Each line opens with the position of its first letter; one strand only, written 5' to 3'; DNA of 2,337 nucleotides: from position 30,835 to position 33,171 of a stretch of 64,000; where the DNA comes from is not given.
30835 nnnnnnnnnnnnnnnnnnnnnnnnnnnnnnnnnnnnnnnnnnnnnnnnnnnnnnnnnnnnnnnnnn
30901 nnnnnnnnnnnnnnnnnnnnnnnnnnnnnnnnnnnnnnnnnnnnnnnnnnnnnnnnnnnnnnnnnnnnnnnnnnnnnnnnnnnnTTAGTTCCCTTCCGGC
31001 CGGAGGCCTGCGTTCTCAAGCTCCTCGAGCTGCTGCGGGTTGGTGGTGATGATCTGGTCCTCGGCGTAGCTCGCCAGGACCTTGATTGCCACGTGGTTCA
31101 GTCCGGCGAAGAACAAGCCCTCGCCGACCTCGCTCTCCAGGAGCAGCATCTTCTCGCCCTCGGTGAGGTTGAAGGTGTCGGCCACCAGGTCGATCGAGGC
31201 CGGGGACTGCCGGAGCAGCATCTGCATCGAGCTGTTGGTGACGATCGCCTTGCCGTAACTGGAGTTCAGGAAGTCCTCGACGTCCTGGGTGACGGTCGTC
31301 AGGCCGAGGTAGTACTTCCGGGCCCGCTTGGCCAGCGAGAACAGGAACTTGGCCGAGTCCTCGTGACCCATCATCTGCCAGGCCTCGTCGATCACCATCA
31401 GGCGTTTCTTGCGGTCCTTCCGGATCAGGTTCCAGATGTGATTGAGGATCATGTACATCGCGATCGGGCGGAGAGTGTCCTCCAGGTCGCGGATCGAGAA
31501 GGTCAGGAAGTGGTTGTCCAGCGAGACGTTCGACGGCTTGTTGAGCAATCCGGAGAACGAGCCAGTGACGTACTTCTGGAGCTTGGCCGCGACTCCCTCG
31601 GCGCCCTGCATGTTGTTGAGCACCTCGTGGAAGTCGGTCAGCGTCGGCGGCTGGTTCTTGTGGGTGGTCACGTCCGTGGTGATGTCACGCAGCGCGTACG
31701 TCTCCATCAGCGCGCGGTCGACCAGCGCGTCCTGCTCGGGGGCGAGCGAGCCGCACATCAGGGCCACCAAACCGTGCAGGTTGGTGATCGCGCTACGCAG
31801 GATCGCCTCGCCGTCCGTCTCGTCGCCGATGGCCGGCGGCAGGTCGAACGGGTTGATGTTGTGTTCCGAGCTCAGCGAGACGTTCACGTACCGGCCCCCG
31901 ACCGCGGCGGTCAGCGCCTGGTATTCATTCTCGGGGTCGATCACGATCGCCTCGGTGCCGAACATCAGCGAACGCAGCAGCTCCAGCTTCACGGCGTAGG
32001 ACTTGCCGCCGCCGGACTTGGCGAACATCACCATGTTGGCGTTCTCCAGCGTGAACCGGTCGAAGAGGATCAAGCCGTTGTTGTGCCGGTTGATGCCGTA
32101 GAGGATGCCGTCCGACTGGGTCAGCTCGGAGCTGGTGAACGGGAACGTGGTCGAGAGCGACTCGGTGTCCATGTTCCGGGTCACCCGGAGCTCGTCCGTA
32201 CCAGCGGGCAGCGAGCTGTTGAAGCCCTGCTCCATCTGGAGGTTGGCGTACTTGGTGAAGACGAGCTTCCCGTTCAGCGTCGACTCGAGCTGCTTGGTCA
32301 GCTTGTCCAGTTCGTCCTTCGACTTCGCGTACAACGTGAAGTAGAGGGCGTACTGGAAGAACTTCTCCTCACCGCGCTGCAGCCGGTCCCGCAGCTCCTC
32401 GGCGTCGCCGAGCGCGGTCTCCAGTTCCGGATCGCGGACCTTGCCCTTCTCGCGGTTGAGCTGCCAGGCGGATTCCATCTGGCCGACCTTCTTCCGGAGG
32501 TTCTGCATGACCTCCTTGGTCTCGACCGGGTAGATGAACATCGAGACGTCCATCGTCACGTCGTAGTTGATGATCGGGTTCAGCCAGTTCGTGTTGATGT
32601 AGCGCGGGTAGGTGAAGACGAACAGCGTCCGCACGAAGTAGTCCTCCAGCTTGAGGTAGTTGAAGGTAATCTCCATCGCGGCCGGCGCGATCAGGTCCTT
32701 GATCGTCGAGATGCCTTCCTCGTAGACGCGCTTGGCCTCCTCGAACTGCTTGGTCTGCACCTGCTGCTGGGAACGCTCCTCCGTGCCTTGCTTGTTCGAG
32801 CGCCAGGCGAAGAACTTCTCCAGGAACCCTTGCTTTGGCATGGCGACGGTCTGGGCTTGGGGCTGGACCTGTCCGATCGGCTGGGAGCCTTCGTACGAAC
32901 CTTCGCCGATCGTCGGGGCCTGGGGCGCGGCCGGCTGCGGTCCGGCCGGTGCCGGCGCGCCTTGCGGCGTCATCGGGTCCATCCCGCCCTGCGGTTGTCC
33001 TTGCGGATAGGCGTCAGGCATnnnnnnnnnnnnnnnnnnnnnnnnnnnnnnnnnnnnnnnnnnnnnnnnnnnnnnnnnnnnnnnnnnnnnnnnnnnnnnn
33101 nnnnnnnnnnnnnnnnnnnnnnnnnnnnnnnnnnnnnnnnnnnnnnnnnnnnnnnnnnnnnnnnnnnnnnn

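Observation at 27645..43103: Origin-proximal, monoderm-type T4SS-like locus lacking coupling protein, relaxase and VirB11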

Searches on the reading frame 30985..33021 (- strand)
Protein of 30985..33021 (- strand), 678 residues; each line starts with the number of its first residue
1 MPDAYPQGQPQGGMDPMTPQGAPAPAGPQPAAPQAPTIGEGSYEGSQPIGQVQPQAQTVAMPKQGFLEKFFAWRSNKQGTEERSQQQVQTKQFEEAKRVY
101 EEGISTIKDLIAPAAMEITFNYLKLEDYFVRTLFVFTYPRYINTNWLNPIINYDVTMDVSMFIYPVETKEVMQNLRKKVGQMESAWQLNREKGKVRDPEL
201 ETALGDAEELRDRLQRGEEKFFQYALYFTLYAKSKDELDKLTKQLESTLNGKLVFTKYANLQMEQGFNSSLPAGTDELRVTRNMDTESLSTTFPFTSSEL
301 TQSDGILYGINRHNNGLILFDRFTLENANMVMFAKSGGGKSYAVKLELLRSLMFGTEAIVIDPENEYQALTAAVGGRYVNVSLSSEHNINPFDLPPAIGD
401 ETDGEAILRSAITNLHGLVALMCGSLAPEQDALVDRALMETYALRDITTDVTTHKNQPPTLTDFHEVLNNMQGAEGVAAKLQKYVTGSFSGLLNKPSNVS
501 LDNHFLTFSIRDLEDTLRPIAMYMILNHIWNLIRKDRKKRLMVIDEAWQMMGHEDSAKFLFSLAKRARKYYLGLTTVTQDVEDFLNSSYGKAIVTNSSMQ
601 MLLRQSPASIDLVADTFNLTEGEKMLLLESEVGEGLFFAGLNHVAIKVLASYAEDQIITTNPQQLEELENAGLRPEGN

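Call 3: search_protein_families(library=pfam, max_evalue=0.01, proteins=[window:30985-33021:-])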
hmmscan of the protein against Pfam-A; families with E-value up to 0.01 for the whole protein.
window:30985-33021:- (678 aa): 5 families
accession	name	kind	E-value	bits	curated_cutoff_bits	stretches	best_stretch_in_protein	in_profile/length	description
PF19044.6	P-loop_TraG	-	7.2e-25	87.9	25.8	1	324-628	26-343/413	TraG P-loop domain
PF12846.13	AAA_10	-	1.7e-10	41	27.5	1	327-593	21-295/362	AAA-like domain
PF01935.23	DUF87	-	3.5e-07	31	23.2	1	333-396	29-94/220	Helicase HerA, central domain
PF11130.14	TraC_F_IV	-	6.6e-05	22.5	28.1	1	197-272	298-372/375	TraC protein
PF03135.19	CagE_TrbE_VirB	-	0.0064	16.9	21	0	207-273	128-197/204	CagE, TrbE, VirB family, component of type IV transporter system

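Call 8: find_homologous_proteins(query=window:30985-33021:-, max_evalue=1e-10)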
Query window:30985-33021:- (678 aa): 8000 proteins with E <= 1e-10 among 8000 candidates; the best 120 are listed.
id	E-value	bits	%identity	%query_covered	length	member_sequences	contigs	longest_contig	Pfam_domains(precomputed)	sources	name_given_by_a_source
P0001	0.0e+0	1300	92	91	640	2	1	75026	PF19044.7,PF01935.24,PF12846.14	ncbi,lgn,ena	-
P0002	0.0e+0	1252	89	92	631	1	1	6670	PF19044.7,PF01935.24,PF12846.14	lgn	-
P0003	0.0e+0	1241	89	92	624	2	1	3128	PF19044.7,PF01935.24,PF12846.14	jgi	jgi:type IV secretory pathway VirB4 component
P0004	0.0e+0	1240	88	91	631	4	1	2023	PF19044.7,PF01935.24,PF12846.14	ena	-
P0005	0.0e+0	1236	88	91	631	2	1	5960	PF19044.7,PF01935.24,PF12846.14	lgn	-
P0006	0.0e+0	1227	86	92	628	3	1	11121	PF19044.7,PF01935.24,PF12846.14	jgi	jgi:type IV secretory pathway VirB4 component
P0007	0.0e+0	1224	87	92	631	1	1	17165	PF19044.7,PF01935.24,PF12846.14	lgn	-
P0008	0.0e+0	1213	86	91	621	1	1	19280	PF19044.7,PF01935.24,PF11130.15,PF12846.14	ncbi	-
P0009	0.0e+0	1206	86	90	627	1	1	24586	PF19044.7,PF01935.24,PF12846.14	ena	-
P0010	0.0e+0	1206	86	90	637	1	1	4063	PF19044.7,PF01935.24,PF12846.14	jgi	jgi:conjugal transfer ATP-binding protein TraC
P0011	0.0e+0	1203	86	92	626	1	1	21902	PF19044.7,PF01935.24,PF12846.14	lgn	-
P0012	0.0e+0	1203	85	91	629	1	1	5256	PF19044.7,PF01935.24,PF12846.14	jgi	jgi:type IV secretory pathway VirB4 component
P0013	0.0e+0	1201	85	92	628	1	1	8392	PF19044.7,PF01935.24,PF12846.14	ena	-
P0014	0.0e+0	1196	84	91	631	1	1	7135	PF19044.7,PF01935.24,PF12846.14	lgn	-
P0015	0.0e+0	1196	84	92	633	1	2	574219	PF19044.7,PF01935.24,PF12846.14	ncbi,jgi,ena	-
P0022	0.0e+0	1172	79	99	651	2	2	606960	PF19044.7,PF01935.24,PF12846.14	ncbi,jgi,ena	-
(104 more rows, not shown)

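Call 16: find_related_loci(query=window:30985-33021:-, collection=genome_contigs, flank=10000)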
Query window:30985-33021:- (678 aa) in genome_contigs; peptide patterns used: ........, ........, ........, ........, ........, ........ (x = any residue, [..] = any of these).
599 stretches matched a pattern (row limit reached: there are more); 582 encode a relative of the query (tblastn E <= 1e-3); the best 80 are kept; 80 distinct loci.
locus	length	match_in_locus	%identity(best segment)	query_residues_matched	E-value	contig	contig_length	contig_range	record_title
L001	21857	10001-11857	92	56-674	0e+0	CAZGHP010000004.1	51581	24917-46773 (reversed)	MAG TPA_asm: uncultured Candidatus Saccharibacteria bacterium isolate SRP136066_co1_225 genome assembly, contig: NODE_41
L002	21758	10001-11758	64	85-668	0e+0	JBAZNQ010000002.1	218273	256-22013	MAG: Patescibacteria group bacterium isolate SO_2017_LW4_73 scaffold_172_c1_LW137-91_2017, whole genome shotgun sequence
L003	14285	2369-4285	57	40-665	0e+0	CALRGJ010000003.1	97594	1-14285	MAG: Candidatus Peribacteria bacterium isolate ZH-bin-154 genome assembly, contig: ZH-15May19-c236, whole genome shotgun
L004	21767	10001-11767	63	72-668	0e+0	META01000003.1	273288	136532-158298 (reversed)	MAG: candidate division Kazan bacterium RBG_13_50_9 RBG_13_scaffold_30, whole genome shotgun sequence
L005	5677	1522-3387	55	31-670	0e+0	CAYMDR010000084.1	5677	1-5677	MAG TPA_asm: uncultured Candidatus Peribacteria bacterium isolate SRP278252_co2_54 genome assembly, contig: NODE_30651_l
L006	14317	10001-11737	60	89-665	0e+0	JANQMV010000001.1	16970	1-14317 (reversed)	MAG: Candidatus Gracilibacteria bacterium isolate PL25b_bin.48 k99_3159863, whole genome shotgun sequence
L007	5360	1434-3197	58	78-665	0e+0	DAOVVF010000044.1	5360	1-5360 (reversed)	MAG TPA_asm: Candidatus Parcubacteria bacterium isolate CSMAG_1698 CSMAG_1698_k141_132912_length_5360_cov_7.0000, whole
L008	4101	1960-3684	59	90-665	0e+0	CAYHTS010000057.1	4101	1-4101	MAG TPA_asm: uncultured Candidatus Saccharibacteria bacterium isolate ERP119705_co17_18 genome assembly, contig: NODE_42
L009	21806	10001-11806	56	67-671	0e+0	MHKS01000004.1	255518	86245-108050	MAG: Candidatus Komeilibacteria bacterium RIFOXYD1_FULL_37_29 rifoxyd1_full_scaffold_3, whole genome shotgun sequence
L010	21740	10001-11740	57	86-665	0e+0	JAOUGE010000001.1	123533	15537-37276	MAG: Candidatus Berkelbacteria bacterium isolate 4_1_July_SF_Bin64 4_1_July_SF_Bin64_scaffold_31_c1, whole genome shotgu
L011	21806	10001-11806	56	67-671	0e+0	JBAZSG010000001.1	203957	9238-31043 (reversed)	MAG: Patescibacteria group bacterium isolate SO_2017_GW1_168 NODE_511_length_203957_cov_2.468974_OW334_2017, whole genom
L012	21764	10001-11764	57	85-671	0e+0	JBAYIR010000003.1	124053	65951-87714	MAG: Patescibacteria group bacterium isolate SO_2016_GW1_35 scaffold00327_OW334_2016, whole genome shotgun sequence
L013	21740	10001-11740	58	89-665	0e+0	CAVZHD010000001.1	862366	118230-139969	MAG: uncultured bacterium isolate MFD04716.bin.1.11 genome assembly, contig: contig_41970, whole genome shotgun sequence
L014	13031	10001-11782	58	77-671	0e+0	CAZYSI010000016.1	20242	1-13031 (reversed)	MAG TPA_asm: uncultured Candidatus Saccharibacteria bacterium isolate binchicken_co326_102 genome assembly, contig: NODE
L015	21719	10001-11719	57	95-665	0e+0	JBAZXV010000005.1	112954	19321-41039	MAG: Parcubacteria group bacterium isolate SO_2017_GW1_64 NODE_1178_length_112954_cov_1.579294_OW334_2017, whole genome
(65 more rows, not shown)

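Call 51: find_encoding_contigs(protein=P0022, flank=10000, max_places=2)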
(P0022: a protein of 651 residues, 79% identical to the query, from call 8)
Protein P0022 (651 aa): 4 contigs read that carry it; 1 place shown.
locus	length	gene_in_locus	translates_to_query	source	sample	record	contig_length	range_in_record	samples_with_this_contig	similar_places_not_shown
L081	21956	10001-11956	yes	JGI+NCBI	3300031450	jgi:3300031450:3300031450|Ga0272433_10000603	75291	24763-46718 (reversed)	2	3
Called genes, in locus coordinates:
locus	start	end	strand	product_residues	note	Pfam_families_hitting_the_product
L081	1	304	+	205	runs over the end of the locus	PF18895:T4SS_pilin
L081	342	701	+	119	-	PF04956:TrbC, PF18895:T4SS_pilin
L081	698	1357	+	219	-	PF04956:TrbC (faint), PF18895:T4SS_pilin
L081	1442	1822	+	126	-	PF04956:TrbC (weak), PF18895:T4SS_pilin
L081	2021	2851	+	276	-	-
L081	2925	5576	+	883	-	-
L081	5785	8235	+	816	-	PF19590:TrbL_3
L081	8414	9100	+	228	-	PF12666:PrgI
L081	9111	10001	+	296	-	PF26593:TraC-like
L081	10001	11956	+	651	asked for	PF01935:DUF87 (weak), PF12846:AAA_10 (weak), PF19044:P-loop_TraG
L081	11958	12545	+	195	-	PF01464:SLT, PF13406:SLT_2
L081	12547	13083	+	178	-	-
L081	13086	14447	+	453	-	-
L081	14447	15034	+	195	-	PF13539:Peptidase_M15_4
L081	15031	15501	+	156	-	-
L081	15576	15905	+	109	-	PF06153:CdAMP_rec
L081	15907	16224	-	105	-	PF05258:DciA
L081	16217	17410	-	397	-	PF02463:SMC_N, PF13175:AAA_15, PF13476:AAA_23, PF13304:AAA_21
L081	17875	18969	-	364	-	PF00712:DNA_pol3_beta, PF02767:DNA_pol3_beta_2, PF02768:DNA_pol3_beta_3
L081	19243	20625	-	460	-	PF11638:DnaA_N, PF00308:Bac_DnaA, PF01695:IstB_IS21, PF00004:AAA, PF08299:Bac_DnaA_C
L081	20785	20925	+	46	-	PF00468:Ribosomal_L34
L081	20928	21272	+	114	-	PF00825:Ribonuclease_P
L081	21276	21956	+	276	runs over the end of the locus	PF02096:60KD_IMP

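Call 52: find_encoding_contigs(protein=P0015, flank=10000, max_places=2)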
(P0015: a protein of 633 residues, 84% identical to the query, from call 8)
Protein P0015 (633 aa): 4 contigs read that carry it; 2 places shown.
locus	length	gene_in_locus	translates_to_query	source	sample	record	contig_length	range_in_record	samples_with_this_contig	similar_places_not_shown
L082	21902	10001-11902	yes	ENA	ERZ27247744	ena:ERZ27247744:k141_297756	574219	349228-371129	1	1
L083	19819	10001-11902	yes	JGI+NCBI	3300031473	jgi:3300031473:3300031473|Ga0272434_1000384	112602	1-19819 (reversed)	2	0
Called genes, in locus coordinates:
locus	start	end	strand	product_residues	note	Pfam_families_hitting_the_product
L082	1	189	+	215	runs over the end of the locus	PF18895:T4SS_pilin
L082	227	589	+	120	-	PF18895:T4SS_pilin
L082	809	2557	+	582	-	-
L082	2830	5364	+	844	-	-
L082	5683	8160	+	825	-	PF19590:TrbL_3 (faint)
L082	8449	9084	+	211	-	PF12666:PrgI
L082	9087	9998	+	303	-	PF26593:TraC-like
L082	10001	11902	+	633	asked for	PF19044:P-loop_TraG, PF01935:DUF87 (weak), PF12846:AAA_10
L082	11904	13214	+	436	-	PF01510:Amidase_2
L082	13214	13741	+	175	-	-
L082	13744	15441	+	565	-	-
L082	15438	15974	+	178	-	-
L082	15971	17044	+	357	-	PF01464:SLT, PF13406:SLT_2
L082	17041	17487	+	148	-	-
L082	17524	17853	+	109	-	PF06153:CdAMP_rec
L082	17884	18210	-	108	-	PF05258:DciA (weak)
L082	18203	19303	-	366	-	PF02463:SMC_N, PF13175:AAA_15, PF13476:AAA_23, PF13555:AAA_29 (weak), PF13304:AAA_21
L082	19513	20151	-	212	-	-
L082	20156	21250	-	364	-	PF00712:DNA_pol3_beta, PF02767:DNA_pol3_beta_2, PF02768:DNA_pol3_beta_3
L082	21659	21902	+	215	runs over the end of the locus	-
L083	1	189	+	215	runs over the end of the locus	PF18895:T4SS_pilin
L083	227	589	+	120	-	PF18895:T4SS_pilin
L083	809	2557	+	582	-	-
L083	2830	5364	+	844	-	-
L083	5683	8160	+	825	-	PF19590:TrbL_3 (faint)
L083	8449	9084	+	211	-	PF12666:PrgI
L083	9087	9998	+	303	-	PF26593:TraC-like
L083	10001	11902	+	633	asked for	PF19044:P-loop_TraG, PF01935:DUF87 (weak), PF12846:AAA_10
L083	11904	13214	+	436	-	PF01510:Amidase_2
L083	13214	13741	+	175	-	-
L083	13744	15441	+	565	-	-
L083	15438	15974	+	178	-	-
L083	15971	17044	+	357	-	PF01464:SLT, PF13406:SLT_2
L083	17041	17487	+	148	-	-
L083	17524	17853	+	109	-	PF06153:CdAMP_rec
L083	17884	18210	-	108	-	PF05258:DciA (weak)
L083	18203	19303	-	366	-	PF02463:SMC_N, PF13175:AAA_15, PF13476:AAA_23, PF13555:AAA_29 (weak), PF13304:AAA_21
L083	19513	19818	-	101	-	?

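Call 61: search_protein_families(library=ncbifam, max_evalue=0.01, proteins=[window:30985-33021:-])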
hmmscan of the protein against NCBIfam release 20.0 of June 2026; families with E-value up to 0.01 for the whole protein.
window:30985-33021:- (678 aa): 15 families
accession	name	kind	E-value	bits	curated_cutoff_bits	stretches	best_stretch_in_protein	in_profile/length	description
NF045971.1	conju_CD1110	equivalog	6.3e-115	385.1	325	1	98-645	179-733/752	VirB4-like conjugal transfer ATPase, CD1110 family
NF045975.1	VirB4_plasma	equivalog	5.9e-82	275.7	590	1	87-658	287-893/894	Mbov_0397 family ICE element conjugal transfer ATPase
TIGR02746.1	TraC-F-type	equivalog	1.7e-54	185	567.05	1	119-614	219-718/800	type IV secretion system protein TraC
TIGR00929.1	VirB4_CagE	subfamily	2e-40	138.8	643.1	1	126-627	238-724/792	VirB4 family type IV secretion/conjugal transfer ATPase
NF010278.0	PRK13721.1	subfamily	4.4e-17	61.2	1177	1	201-607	342-763/874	type IV secretion system protein TraC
TIGR03783.1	Bac_Flav_CT_G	subfamily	7.3e-15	53.9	261.55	1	482-628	605-758/829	TraG family conjugative transposon ATPase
NF041017.1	DNA_import_CedB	equivalog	5.7e-12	45.1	700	2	514-584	445-519/590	DNA import protein CedB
NF010427.0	PRK13853.1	equivalog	1.7e-08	32.8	957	1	138-625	244-714/789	type IV secretion system protein VirB4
NF052333.1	ATPase_TcpF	exception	1.2e-07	30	1100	1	153-367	278-502/813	conjugal transfer ATPase TcpF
NF010473.0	PRK13898.1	equivalog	6.2e-07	27.8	1050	1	329-638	449-742/801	type IV secretion system ATPase VirB4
NF010447.0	PRK13873.1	equivalog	6.8e-07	27.6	1020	1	359-610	474-709/815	conjugal transfer protein TrbE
TIGR03744.1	traC_PFL_4706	equivalog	2.2e-05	22.5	520.6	1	519-632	710-824/892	conjugative transfer ATPase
NF010466.0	PRK13891.1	subfamily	8.9e-05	20.5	1322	1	452-604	603-753/852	conjugal transfer protein TrbE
NF042935.1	SCO6880_fam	subfamily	0.00051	19.1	60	1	147-274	348-476/477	SCO6880 family protein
NF010404.0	PRK13830.1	subfamily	0.00062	17.6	810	1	331-583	460-697/818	conjugal transfer protein TrbE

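Call 62: search_dna_similar(query=window:30985-33021:-, collection=plasmids, mode=protein, max_rows=15)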
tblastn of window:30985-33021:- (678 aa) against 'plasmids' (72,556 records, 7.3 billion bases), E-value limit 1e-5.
The search stops at 5000 records and this limit was reached: more records match than are counted here, and every count below describes the 5000 best-scoring records only.
Records with a match: at least 5000; places in all: 5181; records where one place covers at least 80% of the query: 907.
Best place of each record, by identity: <60% 5000.
By first word of the organism name: Klebsiella 860; Escherichia 678; Bacillus 424; Acinetobacter 258; Enterococcus 241; Staphylococcus 177; Enterobacter 164; Salmonella 161; Pseudomonas 157; Citrobacter 145; and 256 more.
By predicted mobility (MOB-suite, as given by PLSDB): conjugative 3618; non-mobilizable 1076; mobilizable 306.
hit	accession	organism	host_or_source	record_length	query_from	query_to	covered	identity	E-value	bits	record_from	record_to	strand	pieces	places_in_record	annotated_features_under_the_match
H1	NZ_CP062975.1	Pontibacillus sp. ALD_SL1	mangrove mud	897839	57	669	90%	37.7%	4e-131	434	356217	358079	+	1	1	VirB4-like conjugal transfer ATPase, CD1110 family | hypothetical protein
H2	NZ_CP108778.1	Embleya sp. NBC_00896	-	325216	48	667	91%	36.8%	1e-118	398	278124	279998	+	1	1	ATP-binding protein | XF1762 family protein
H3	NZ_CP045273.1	Priestia megaterium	pure culture,Paper surface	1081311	83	664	86%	36.6%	3e-58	420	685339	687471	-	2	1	none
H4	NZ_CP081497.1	Streptomyces sp. BHT-5-2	whole organism,plant soil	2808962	104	665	83%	37.3%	6e-107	364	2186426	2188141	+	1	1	none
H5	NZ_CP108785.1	Embleya sp. NBC_00888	-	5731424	101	660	83%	36.6%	2e-97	336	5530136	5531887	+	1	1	none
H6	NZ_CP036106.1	Bacillus mycoides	cell culture,soil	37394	100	668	84%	32.7%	1e-72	263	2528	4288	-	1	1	DUF87 domain-containing protein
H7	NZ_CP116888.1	Aneurinibacillus sp. Ricciae_BoGa-3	whole organism,Plant material,Lab grown ...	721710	74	657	86%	31.1%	3e-84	298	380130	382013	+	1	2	DUF87 domain-containing protein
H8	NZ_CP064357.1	Miltoncostaea oceani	pure culture,marine sediment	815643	99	669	84%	31.3%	1e-87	307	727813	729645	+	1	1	DUF87 domain-containing protein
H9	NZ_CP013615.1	Clostridium perfringens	canine,Pure culture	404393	71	658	87%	30.1%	4e-80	285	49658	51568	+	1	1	DUF87 domain-containing protein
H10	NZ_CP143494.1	Clostridium perfringens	pig,fecal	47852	92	640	81%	32.2%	4e-78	280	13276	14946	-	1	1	VirB4-like conjugal transfer ATPase, CD1110 family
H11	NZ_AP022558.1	Geobacillus subterraneus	-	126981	102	658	82%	31.7%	4e-85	300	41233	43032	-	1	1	DUF87 domain-containing protein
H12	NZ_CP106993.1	Paenibacillus thiaminolyticus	mixed culture,sour bamboo shoots sample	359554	79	657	85%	30.4%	5e-81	288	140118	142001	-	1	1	DUF87 domain-containing protein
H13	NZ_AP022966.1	Bacillus cereus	-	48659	100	668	84%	30.9%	3e-71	259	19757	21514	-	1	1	DUF87 domain-containing protein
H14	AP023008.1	Bacillus cereus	-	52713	100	668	84%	30.9%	3e-71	259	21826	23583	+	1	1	hypothetical protein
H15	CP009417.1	Jeotgalibacillus malaysiensis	-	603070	96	667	84%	30.7%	1e-86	305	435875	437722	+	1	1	type IV secretory pathway VirB4 component-like protein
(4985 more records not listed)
